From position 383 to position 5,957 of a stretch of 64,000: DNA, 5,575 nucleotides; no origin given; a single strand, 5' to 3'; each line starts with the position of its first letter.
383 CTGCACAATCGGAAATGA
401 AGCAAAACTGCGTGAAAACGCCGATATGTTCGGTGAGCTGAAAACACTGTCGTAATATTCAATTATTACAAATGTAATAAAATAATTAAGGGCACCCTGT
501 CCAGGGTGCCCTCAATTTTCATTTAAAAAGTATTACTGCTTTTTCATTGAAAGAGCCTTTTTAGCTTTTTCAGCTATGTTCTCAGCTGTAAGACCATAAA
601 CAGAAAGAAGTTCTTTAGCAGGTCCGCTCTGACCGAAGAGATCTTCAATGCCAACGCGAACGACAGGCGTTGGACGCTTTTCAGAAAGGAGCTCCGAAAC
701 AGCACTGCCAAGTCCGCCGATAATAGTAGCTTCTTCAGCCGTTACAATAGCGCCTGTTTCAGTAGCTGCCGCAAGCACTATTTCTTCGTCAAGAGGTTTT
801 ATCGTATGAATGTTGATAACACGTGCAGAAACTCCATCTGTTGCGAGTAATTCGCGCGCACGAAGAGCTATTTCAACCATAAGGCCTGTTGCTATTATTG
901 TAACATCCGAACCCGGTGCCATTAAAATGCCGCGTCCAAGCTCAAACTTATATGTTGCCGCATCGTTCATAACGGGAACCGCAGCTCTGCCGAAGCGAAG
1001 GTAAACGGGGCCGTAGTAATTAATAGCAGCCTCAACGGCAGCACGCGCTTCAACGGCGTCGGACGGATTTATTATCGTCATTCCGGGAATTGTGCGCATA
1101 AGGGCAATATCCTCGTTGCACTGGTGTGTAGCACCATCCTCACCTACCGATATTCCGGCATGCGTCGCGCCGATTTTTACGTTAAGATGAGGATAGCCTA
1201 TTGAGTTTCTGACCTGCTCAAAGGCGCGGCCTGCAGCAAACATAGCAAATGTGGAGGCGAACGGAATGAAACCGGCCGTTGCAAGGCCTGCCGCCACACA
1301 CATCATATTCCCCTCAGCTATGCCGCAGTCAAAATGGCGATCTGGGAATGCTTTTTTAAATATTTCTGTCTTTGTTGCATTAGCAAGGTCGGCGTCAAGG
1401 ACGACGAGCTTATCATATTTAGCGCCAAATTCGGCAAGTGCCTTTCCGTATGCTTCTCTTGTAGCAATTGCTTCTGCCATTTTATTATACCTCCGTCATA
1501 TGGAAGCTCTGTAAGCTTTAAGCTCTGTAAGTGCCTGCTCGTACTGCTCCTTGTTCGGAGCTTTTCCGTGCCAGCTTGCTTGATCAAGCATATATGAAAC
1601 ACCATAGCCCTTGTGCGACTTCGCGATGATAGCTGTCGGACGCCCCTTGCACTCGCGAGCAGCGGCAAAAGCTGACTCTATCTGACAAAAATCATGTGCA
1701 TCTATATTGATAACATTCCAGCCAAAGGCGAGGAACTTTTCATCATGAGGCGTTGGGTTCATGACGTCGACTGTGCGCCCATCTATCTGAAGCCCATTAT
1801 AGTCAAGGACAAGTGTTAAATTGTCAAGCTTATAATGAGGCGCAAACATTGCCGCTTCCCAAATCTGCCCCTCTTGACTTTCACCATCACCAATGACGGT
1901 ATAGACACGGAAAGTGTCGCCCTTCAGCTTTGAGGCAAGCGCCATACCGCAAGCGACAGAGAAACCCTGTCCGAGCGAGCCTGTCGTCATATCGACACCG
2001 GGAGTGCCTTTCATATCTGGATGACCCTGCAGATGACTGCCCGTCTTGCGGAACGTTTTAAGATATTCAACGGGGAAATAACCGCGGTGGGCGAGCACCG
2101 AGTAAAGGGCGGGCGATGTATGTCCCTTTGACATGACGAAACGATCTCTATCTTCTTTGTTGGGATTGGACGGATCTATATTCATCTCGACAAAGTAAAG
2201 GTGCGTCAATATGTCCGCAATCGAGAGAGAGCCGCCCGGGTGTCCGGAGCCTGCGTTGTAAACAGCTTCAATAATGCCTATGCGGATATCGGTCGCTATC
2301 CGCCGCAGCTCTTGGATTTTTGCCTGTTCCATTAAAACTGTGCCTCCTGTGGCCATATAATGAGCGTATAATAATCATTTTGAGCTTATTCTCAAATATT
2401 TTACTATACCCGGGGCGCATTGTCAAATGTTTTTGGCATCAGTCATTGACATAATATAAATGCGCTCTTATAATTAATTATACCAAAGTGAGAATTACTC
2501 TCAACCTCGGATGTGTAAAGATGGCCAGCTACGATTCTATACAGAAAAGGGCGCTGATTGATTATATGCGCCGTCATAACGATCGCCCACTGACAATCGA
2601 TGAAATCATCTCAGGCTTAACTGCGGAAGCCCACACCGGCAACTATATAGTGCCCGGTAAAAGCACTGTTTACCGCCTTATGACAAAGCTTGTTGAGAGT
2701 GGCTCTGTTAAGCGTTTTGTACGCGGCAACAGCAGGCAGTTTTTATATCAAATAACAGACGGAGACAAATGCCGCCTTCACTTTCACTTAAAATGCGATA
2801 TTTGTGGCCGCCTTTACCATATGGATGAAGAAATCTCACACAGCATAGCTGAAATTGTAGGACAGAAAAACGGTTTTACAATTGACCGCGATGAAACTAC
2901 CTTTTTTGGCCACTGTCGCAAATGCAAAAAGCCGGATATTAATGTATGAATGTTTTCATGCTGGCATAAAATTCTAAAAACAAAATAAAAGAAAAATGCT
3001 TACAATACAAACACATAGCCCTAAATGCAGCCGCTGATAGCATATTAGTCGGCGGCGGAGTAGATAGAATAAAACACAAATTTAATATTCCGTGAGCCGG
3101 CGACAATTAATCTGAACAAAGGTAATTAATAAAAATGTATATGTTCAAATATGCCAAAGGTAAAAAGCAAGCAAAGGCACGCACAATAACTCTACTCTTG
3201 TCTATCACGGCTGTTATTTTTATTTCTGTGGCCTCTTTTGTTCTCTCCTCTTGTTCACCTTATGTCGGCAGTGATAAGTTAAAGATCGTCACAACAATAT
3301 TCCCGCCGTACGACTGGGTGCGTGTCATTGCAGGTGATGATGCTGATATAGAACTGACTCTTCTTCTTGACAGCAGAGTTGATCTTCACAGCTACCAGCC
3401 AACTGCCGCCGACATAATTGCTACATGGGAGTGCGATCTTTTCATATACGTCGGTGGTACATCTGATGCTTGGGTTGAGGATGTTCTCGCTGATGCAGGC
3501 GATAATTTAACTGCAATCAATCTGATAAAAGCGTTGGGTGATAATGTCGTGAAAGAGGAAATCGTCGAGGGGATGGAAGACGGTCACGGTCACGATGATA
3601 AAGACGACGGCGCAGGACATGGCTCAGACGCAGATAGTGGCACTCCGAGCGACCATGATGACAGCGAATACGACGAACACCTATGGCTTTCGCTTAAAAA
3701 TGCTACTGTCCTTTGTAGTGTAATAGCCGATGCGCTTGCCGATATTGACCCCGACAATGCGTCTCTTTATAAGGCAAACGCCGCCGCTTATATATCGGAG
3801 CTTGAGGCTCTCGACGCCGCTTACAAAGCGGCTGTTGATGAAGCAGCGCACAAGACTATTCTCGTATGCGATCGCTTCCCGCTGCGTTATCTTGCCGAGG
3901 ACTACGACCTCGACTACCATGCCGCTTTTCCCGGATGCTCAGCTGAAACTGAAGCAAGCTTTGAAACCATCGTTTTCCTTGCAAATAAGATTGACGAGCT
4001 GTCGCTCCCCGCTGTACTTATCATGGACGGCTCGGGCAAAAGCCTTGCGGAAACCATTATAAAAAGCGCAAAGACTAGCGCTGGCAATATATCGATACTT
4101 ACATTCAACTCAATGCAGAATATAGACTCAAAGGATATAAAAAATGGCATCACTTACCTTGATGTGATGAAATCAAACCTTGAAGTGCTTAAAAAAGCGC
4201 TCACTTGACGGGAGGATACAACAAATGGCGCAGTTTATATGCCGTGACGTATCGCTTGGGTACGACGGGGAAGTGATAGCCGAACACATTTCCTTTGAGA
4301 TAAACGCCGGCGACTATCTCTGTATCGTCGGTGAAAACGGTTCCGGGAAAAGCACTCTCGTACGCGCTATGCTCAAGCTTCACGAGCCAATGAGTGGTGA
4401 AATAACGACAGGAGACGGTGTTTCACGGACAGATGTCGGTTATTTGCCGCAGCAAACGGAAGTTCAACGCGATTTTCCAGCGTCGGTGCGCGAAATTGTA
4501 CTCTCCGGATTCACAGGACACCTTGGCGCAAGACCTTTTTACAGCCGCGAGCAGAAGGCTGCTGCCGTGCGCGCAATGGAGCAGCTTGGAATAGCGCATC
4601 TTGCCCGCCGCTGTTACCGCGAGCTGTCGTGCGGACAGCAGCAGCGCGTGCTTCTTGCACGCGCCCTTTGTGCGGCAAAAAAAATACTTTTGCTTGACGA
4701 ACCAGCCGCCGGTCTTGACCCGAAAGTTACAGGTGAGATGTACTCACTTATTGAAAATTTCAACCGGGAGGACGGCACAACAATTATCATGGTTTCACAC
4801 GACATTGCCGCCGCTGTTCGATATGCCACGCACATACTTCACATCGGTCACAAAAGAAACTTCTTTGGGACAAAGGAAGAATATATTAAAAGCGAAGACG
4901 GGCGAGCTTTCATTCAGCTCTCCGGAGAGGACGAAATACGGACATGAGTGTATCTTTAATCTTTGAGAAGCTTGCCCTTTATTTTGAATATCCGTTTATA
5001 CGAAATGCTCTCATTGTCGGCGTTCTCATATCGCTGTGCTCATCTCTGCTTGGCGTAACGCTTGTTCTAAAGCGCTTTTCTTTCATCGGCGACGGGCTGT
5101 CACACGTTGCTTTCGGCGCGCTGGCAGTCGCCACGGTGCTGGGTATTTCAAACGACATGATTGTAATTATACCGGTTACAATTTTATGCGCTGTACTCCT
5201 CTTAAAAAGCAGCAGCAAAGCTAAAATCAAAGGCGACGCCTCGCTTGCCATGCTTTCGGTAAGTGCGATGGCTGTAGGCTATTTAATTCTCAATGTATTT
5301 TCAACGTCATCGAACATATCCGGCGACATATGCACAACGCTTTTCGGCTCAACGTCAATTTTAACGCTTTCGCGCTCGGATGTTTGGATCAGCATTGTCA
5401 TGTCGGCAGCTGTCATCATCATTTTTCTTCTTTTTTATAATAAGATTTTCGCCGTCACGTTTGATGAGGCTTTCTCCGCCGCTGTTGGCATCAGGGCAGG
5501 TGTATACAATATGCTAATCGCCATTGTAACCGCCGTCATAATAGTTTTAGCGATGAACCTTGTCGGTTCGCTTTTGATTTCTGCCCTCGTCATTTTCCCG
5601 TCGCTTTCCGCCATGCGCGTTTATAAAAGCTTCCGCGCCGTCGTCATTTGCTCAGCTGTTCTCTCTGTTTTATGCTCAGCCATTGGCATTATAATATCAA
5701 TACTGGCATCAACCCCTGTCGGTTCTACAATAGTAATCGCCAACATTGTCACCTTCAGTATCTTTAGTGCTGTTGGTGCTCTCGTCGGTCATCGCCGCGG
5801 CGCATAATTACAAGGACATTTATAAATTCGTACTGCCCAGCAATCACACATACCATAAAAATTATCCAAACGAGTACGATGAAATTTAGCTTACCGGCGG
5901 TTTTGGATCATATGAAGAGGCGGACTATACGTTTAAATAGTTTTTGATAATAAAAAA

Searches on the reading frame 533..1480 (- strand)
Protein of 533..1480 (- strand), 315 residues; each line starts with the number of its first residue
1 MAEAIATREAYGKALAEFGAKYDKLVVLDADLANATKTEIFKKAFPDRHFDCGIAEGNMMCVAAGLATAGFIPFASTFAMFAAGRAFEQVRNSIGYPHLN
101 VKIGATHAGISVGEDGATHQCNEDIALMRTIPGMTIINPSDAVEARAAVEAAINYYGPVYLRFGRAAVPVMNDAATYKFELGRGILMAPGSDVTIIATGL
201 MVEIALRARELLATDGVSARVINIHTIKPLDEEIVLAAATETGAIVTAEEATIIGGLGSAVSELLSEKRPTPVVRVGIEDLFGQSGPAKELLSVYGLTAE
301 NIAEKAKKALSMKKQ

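Call 83: search_protein_families(library=pfam, proteins=[window:533-1480:-], max_evalue=0.00001)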
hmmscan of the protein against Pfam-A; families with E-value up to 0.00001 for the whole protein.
window:533-1480:- (315 aa): 3 families
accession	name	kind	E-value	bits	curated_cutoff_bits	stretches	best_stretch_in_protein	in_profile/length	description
PF02779.29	Transket_pyr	-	4.7e-47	160.3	27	1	4-169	2-173/174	Transketolase, pyrimidine binding domain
PF02780.25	Transketolase_C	-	6.1e-34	117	25.9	1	186-302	5-124/124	Transketolase, C-terminal domain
PF22613.1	Transketolase_C_1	-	3.1e-08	34.2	27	1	191-298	12-113/113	Transketolase-like TK C-terminal domain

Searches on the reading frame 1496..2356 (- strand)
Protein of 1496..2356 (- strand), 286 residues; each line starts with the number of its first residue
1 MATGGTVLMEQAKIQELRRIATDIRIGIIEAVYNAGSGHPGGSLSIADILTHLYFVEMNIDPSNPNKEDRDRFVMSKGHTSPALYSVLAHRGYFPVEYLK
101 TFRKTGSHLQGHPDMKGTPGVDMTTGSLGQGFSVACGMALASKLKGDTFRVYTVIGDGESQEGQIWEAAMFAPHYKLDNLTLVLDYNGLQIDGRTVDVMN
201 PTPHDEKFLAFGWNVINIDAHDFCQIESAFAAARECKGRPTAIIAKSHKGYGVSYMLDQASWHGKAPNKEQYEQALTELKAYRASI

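Call 83: search_protein_families(library=pfam, proteins=[window:1496-2356:-], max_evalue=0.00001)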
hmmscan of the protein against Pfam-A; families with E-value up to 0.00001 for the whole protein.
window:1496-2356:- (286 aa): 4 families
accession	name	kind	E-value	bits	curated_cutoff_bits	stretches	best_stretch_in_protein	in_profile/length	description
PF00456.26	Transketolase_N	-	2.5e-58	198.1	22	1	19-274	4-270/334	Transketolase, thiamine diphosphate binding domain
PF13292.11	DXP_synthase_N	-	6.3e-12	45.8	21.2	1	11-192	12-176/274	1-deoxy-D-xylulose-5-phosphate synthase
PF00676.26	E1_dh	-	4.9e-08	32.7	22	1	118-235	91-209/300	Dehydrogenase E1 component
PF09364.15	XFP_N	-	1.9e-06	27.4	23.7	1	116-233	130-247/364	XFP N-terminal domain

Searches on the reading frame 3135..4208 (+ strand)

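Call 83: search_protein_families(library=pfam, proteins=[window:3135-4208:+], max_evalue=0.00001)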
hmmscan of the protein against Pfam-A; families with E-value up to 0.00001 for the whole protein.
window:3135-4208:+ (357 aa): 1 family
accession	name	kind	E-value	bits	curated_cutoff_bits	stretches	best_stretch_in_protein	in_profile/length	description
PF01297.22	ZnuA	-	7e-64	216.3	29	1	51-355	1-263/263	Zinc-uptake complex component A periplasmic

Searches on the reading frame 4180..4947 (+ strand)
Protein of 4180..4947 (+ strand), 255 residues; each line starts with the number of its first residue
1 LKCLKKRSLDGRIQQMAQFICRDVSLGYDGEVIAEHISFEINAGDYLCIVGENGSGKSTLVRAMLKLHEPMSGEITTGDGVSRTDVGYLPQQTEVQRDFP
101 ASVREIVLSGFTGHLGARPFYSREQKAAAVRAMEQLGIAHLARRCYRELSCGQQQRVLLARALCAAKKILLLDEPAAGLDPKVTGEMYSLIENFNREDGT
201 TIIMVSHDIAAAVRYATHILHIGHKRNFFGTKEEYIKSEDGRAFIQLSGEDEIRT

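Call 83: search_protein_families(library=pfam, proteins=[window:4180-4947:+], max_evalue=0.00001)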
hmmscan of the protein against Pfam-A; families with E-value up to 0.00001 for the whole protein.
window:4180-4947:+ (255 aa): 3 families
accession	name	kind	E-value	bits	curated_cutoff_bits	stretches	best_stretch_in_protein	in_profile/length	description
PF00005.33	ABC_tran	-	3.1e-28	99.5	25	1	35-176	2-136/137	ABC transporter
PF13304.12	AAA_21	-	2.2e-12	48.1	27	1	143-209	232-300/304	AAA domain, putative AbiEii toxin, Type IV TA system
PF02463.25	SMC_N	-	4e-06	26.8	40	0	46-64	26-44/220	RecF/RecN/SMC N terminal domain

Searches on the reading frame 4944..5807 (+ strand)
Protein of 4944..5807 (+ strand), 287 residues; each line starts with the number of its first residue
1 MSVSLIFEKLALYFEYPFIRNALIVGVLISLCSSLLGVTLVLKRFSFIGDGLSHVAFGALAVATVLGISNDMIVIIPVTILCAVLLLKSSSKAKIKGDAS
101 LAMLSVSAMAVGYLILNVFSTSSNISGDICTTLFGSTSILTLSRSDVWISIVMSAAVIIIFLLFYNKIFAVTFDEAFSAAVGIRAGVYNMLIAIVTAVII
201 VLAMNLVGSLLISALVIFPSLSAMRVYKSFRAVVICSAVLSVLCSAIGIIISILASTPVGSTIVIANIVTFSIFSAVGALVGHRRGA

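Call 83: search_protein_families(library=pfam, proteins=[window:4944-5807:+], max_evalue=0.00001)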
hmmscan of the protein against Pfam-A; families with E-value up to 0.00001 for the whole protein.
window:4944-5807:+ (287 aa): 1 family
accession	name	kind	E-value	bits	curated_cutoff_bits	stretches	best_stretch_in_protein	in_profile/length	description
PF00950.22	ABC-3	-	1.7e-46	159.3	20.1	1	16-274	2-254/258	ABC 3 transport family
